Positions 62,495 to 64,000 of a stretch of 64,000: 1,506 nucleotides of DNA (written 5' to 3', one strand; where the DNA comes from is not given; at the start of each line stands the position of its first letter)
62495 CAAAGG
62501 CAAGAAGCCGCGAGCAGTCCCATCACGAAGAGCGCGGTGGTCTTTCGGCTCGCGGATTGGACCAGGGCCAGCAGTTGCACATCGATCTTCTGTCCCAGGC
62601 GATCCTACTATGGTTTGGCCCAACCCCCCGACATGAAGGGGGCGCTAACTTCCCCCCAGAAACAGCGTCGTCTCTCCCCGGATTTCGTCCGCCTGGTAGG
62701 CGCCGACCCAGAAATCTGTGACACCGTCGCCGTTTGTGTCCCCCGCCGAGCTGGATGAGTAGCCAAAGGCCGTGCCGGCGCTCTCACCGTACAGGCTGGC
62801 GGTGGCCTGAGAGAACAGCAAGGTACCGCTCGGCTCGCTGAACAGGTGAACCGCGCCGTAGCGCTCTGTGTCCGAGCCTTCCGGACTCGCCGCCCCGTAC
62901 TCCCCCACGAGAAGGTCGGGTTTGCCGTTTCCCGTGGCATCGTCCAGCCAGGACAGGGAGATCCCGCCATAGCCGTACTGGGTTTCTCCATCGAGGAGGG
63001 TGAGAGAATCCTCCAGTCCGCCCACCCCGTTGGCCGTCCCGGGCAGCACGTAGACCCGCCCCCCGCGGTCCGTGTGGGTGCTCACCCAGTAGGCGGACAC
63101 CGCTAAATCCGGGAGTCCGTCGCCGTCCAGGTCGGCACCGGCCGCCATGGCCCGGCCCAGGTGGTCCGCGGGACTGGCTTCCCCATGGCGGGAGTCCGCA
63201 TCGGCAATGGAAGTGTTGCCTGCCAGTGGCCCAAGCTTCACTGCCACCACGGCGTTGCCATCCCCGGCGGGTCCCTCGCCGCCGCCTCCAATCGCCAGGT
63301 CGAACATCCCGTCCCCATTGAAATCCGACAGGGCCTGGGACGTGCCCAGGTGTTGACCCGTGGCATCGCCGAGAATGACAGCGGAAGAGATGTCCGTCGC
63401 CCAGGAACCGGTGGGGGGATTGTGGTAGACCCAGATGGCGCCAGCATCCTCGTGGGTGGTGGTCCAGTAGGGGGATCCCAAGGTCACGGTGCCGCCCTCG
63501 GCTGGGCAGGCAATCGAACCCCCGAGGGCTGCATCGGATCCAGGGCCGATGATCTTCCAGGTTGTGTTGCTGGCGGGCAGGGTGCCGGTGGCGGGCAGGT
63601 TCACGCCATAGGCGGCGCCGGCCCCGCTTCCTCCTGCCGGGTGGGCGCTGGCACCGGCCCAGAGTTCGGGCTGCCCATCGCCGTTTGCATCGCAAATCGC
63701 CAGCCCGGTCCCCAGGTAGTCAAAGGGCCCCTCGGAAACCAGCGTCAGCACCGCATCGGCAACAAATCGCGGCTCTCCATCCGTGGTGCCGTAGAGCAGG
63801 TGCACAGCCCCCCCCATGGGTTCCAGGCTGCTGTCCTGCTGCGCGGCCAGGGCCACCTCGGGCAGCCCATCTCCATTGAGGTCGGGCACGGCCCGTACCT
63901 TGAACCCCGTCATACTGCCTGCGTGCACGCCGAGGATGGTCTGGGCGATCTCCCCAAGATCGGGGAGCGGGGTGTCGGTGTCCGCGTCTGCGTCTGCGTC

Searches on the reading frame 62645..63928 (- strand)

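Call 103: search_protein_families(library=pfam, proteins=[window:62645-63928:-], max_evalue=0.00001)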
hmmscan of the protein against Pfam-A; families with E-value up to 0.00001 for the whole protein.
window:62645-63928:- (427 aa): 2 families
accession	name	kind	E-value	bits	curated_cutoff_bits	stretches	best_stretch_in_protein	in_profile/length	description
PF01839.29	FG-GAP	-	8.6e-31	105.8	22.1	1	258-295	2-37/37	FG-GAP repeat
PF13517.12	FG-GAP_3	-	5.3e-18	65.8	26.9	1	16-89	1-59/61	FG-GAP-like repeat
